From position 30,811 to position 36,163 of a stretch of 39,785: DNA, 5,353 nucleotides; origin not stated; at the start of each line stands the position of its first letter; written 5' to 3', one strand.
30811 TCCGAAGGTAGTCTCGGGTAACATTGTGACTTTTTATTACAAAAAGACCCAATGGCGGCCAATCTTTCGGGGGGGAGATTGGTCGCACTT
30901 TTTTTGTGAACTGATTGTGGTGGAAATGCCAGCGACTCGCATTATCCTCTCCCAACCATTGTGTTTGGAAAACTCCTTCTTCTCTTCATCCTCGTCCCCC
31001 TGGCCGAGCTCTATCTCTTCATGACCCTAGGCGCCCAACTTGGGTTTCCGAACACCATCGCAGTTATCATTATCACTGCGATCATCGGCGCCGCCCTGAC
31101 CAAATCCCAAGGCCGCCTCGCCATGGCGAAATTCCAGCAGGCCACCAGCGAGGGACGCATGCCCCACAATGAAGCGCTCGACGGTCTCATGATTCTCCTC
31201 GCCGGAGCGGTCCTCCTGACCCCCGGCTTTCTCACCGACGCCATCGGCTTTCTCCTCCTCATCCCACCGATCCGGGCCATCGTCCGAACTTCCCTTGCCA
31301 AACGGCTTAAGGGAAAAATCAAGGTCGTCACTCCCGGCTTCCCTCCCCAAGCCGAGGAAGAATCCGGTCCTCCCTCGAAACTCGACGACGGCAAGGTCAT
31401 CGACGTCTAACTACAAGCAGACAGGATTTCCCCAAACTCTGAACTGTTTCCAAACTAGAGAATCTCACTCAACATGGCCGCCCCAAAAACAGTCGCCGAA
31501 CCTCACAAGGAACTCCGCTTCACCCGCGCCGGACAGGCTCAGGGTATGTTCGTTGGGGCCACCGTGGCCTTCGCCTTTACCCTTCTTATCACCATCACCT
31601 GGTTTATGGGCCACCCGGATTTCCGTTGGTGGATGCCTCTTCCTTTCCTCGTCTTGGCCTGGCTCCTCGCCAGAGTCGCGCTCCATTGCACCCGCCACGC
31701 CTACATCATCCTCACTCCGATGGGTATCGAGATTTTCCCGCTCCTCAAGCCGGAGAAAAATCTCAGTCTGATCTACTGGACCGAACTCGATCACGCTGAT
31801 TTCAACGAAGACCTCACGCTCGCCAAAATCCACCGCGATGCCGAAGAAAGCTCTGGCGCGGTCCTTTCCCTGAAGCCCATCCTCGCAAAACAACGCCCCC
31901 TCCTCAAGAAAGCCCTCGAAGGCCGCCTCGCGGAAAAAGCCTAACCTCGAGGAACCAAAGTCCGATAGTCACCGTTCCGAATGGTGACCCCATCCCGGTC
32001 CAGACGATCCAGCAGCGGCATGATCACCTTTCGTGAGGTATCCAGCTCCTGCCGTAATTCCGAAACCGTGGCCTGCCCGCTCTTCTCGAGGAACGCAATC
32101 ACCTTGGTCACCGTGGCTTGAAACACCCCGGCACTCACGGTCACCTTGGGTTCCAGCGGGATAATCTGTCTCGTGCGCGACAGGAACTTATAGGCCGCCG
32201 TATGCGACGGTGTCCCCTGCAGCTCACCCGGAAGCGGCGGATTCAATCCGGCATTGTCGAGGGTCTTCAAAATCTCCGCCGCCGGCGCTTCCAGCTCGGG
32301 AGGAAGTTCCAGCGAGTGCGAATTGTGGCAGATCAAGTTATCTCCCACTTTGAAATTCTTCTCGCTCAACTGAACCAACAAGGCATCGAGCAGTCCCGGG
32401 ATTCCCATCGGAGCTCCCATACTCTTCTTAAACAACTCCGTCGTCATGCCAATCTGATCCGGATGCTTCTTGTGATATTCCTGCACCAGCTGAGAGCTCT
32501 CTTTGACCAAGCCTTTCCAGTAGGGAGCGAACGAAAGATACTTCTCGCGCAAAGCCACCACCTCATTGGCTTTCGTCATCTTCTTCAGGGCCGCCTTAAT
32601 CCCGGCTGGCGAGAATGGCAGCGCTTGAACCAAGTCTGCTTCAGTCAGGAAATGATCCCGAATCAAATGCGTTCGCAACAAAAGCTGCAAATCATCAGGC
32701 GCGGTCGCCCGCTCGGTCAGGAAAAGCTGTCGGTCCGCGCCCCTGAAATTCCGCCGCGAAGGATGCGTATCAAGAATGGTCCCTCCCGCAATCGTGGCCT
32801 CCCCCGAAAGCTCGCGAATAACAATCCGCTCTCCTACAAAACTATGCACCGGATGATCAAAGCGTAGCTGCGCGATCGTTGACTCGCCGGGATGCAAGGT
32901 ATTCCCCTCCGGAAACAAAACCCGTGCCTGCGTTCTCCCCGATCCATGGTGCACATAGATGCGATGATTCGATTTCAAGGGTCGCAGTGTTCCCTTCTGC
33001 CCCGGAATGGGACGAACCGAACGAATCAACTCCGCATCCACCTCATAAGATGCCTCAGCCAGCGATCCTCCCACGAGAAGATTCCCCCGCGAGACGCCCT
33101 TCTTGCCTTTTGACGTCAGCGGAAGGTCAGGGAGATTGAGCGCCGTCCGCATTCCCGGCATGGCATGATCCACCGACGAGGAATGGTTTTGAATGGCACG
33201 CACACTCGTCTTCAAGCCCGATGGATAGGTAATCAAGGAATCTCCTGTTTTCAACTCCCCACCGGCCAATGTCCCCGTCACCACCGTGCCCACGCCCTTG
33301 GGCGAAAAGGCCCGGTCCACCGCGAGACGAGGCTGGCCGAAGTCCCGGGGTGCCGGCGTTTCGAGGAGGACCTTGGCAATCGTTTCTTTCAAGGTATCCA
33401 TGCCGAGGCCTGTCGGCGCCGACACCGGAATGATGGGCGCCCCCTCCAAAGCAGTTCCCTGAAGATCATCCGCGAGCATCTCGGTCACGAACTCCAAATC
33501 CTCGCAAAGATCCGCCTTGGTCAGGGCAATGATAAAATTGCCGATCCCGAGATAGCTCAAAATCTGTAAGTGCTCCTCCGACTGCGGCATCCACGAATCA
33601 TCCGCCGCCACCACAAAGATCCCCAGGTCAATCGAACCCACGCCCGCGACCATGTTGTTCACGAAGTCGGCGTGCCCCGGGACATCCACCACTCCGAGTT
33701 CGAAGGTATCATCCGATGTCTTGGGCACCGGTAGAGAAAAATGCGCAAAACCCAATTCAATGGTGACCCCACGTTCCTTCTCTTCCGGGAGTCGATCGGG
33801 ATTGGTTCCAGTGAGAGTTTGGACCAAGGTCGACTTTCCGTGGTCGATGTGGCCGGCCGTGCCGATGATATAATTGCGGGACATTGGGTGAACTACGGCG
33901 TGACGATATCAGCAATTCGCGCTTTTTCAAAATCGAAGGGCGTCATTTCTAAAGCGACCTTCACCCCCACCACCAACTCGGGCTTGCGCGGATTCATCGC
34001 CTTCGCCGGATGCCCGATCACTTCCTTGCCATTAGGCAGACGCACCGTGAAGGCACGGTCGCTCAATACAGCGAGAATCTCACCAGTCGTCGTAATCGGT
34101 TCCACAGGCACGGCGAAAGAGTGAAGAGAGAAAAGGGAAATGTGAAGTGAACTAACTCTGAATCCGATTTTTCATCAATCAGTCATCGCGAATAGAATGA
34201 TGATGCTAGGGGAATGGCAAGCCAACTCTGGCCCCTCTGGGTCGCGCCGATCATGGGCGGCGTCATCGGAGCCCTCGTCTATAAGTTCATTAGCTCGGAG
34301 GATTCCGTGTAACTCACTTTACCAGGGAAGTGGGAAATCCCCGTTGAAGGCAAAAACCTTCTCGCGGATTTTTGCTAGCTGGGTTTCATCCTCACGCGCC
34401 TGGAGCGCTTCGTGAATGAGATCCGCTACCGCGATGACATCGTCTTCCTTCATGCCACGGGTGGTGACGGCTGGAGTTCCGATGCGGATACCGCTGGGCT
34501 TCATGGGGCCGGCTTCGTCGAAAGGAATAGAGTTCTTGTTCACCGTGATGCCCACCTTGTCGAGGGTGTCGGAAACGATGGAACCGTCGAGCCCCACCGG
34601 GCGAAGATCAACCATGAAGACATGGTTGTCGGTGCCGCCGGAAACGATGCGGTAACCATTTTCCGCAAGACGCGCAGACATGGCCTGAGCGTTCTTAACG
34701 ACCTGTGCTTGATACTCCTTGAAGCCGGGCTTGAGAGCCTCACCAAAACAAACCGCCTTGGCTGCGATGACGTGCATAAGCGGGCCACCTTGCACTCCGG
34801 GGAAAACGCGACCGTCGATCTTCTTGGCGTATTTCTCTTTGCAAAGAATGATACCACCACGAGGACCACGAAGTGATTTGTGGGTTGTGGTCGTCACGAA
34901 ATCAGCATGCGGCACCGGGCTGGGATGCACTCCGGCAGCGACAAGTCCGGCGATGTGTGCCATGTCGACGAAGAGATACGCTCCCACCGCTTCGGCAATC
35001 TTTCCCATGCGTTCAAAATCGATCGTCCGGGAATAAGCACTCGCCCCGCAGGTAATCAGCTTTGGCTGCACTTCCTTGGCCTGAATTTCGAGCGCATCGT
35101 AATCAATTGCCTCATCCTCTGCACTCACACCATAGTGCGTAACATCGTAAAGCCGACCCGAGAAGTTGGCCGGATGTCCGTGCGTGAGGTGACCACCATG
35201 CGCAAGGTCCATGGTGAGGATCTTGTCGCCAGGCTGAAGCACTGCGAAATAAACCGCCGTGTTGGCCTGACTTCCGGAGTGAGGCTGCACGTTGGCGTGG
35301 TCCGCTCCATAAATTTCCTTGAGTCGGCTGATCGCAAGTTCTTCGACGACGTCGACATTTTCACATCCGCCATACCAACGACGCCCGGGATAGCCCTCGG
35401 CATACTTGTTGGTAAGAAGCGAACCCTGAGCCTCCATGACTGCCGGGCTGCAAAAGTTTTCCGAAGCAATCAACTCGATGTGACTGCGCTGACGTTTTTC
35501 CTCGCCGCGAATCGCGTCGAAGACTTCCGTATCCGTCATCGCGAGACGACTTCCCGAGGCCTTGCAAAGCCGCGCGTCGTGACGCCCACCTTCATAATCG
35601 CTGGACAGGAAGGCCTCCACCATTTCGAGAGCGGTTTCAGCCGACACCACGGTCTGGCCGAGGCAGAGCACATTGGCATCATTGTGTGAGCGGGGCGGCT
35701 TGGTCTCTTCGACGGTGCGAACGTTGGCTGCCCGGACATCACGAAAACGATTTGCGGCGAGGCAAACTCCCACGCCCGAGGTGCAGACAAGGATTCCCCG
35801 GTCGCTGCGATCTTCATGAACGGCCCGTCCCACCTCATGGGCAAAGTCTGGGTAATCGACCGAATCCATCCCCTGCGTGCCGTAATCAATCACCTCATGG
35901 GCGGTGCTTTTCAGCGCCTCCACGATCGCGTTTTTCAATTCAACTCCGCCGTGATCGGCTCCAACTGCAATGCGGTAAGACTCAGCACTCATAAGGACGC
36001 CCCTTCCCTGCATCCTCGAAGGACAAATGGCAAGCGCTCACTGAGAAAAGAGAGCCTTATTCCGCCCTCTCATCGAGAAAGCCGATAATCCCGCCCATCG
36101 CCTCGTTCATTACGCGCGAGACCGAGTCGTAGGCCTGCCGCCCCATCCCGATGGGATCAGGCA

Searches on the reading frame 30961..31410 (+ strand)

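Call 48: search_protein_families(library=pfam, proteins=[window:30961-31410:+], max_evalue=0.0001)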
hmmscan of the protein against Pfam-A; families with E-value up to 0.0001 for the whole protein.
window:30961-31410:+ (149 aa): 1 family
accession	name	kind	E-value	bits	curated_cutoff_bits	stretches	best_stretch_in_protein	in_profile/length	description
PF04186.18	FxsA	-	6.7e-36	123.2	25.2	1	7-114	1-108/109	FxsA cytoplasmic membrane protein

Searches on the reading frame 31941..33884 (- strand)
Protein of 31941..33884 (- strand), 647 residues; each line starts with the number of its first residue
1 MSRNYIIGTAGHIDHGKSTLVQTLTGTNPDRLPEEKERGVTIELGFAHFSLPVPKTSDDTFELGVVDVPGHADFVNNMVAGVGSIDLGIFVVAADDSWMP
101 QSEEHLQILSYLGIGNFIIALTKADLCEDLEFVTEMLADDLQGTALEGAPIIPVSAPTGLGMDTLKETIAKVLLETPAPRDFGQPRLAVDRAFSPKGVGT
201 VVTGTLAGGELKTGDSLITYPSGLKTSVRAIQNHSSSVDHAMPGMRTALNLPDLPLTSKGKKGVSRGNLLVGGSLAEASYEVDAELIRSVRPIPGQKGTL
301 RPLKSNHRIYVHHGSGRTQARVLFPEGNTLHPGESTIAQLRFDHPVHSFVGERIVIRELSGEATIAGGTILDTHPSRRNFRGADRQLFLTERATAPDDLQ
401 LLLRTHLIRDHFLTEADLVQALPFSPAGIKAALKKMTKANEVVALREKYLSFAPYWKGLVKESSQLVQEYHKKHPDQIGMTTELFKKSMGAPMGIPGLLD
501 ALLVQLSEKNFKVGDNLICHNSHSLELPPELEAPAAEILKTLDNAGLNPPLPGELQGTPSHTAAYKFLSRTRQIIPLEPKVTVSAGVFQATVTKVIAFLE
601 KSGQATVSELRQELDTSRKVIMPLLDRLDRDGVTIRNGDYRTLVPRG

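Call 4: search_protein_families(library=pfam, proteins=[window:31941-33884:-], max_evalue=0.01)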
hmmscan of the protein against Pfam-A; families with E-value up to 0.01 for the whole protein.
window:31941-33884:- (647 aa): 8 families
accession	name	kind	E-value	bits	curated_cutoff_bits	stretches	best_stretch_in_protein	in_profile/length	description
PF00009.33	GTP_EFTU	-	2.8e-33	115.6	26.5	1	5-172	4-185/188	Elongation factor Tu GTP binding domain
PF09107.17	SelB-wing_3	-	2.7e-15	56.1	23.2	1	598-643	2-47/47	Elongation factor SelB, winged helix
PF25461.1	Beta-barrel_SelB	-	1.1e-12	48.4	27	1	301-376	12-79/80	Selenocysteine-specific elongation factor, beta-barrel domain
PF09106.17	SelB-wing_2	-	0.00014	22.3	22.3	1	467-509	4-45/57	Elongation factor SelB, winged helix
PF03144.31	GTP_EFTU_D2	-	0.00023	22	30.3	1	199-251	1-58/73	Elongation factor Tu domain 2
PF01926.29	MMR_HSR1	-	0.00029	21.4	21.9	1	7-111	2-102/113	50S ribosome-binding GTPase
PF03193.22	RsgA_GTPase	-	0.0018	18.5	30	0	84-171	22-106/174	RsgA GTPase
PF00392.27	GntR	-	0.006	16.7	27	0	606-638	26-58/64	Bacterial regulatory proteins, gntR family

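Call 5: search_protein_families(library=ncbifam, proteins=[window:31941-33884:-], max_evalue=0.01)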
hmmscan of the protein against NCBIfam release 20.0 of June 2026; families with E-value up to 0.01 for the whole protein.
window:31941-33884:- (647 aa): 32 families (the best 25 are shown)
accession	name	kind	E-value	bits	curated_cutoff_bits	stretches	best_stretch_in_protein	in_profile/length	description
TIGR00475.1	selB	equivalog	1.3e-86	291.6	242.25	1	6-642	2-578/581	selenocysteine-specific translation elongation factor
NF008969.0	PRK12317.1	subfamily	1.9e-37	128.9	502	1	30-268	61-305/426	elongation factor 1-alpha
NF003077.0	PRK04000.1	equivalog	4.3e-37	128.3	315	1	5-232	10-278/412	translation initiation factor IF-2 subunit gamma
TIGR03680.1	eif2g_arch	equivalog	3e-36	125.5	514.5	1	5-226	6-255/407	translation initiation factor IF-2 subunit gamma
NF009373.0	PRK12736.1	subfamily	1.4e-34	119.5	452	1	7-371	15-390/394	elongation factor Tu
NF000766.0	PRK00049.1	subfamily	6.9e-34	117.3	449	1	7-371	15-392/396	elongation factor Tu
TIGR00485.1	EF-Tu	equivalog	9.1e-32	110.2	522.4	1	7-370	15-389/394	elongation factor Tu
NF009372.0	PRK12735.1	subfamily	3.5e-31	108.4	479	1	7-370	15-391/396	elongation factor Tu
TIGR00483.1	EF-1_alpha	equivalog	1.1e-28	99.9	540.1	1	30-268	61-306/427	translation elongation factor EF-1 subunit alpha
NF004035.0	PRK05506.1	subfamily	6.2e-24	84.2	715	1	30-376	80-436/632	bifunctional sulfate adenylyltransferase subunit 1/adenylylsulfate kinase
TIGR02034.1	CysN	subfamily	1.2e-21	77.3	336.1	1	30-288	56-315/406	sulfate adenylyltransferase, large subunit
NF003478.0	PRK05124.1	equivalog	4.9e-21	74.8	590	1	30-274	83-327/475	sulfate adenylyltransferase subunit CysN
TIGR00487.1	IF-2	equivalog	1.3e-16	60.5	424.4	1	3-247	86-323/587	translation initiation factor IF-2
TIGR01393.1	lepA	equivalog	7.6e-11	41.1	533.9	1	3-231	4-236/595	translation elongation factor 4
NF003078.0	PRK04004.1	equivalog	1.9e-10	40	468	1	3-128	10-142/598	translation initiation factor IF-2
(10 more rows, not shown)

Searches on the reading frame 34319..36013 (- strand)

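Call 4: search_protein_families(library=pfam, proteins=[window:34319-36013:-], max_evalue=0.01)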
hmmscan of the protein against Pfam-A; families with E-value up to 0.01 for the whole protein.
window:34319-36013:- (564 aa): 6 families
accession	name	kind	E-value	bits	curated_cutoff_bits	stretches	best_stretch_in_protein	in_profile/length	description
PF00464.25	SHMT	-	1.7e-169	564.1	27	1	158-533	2-399/399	Serine hydroxymethyltransferase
PF02502.23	LacAB_rpiB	-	2.3e-48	164.1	24.7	1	15-150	1-136/138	Ribose/Galactose Isomerase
PF00155.27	Aminotran_1_2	-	8.5e-11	42.1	19.7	1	210-521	34-354/361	Aminotransferase class I and II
PF01212.27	Beta_elim_lyase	-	8.9e-06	25.7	27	1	229-399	39-219/288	Beta-eliminating lyase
PF00266.25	Aminotran_5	-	0.00021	20.8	21.5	1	245-399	68-221/371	Aminotransferase class-V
PF01053.26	Cys_Met_Meta_PP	-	0.0041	16.2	27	1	230-385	60-204/381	Cys/Met metabolism PLP-dependent enzyme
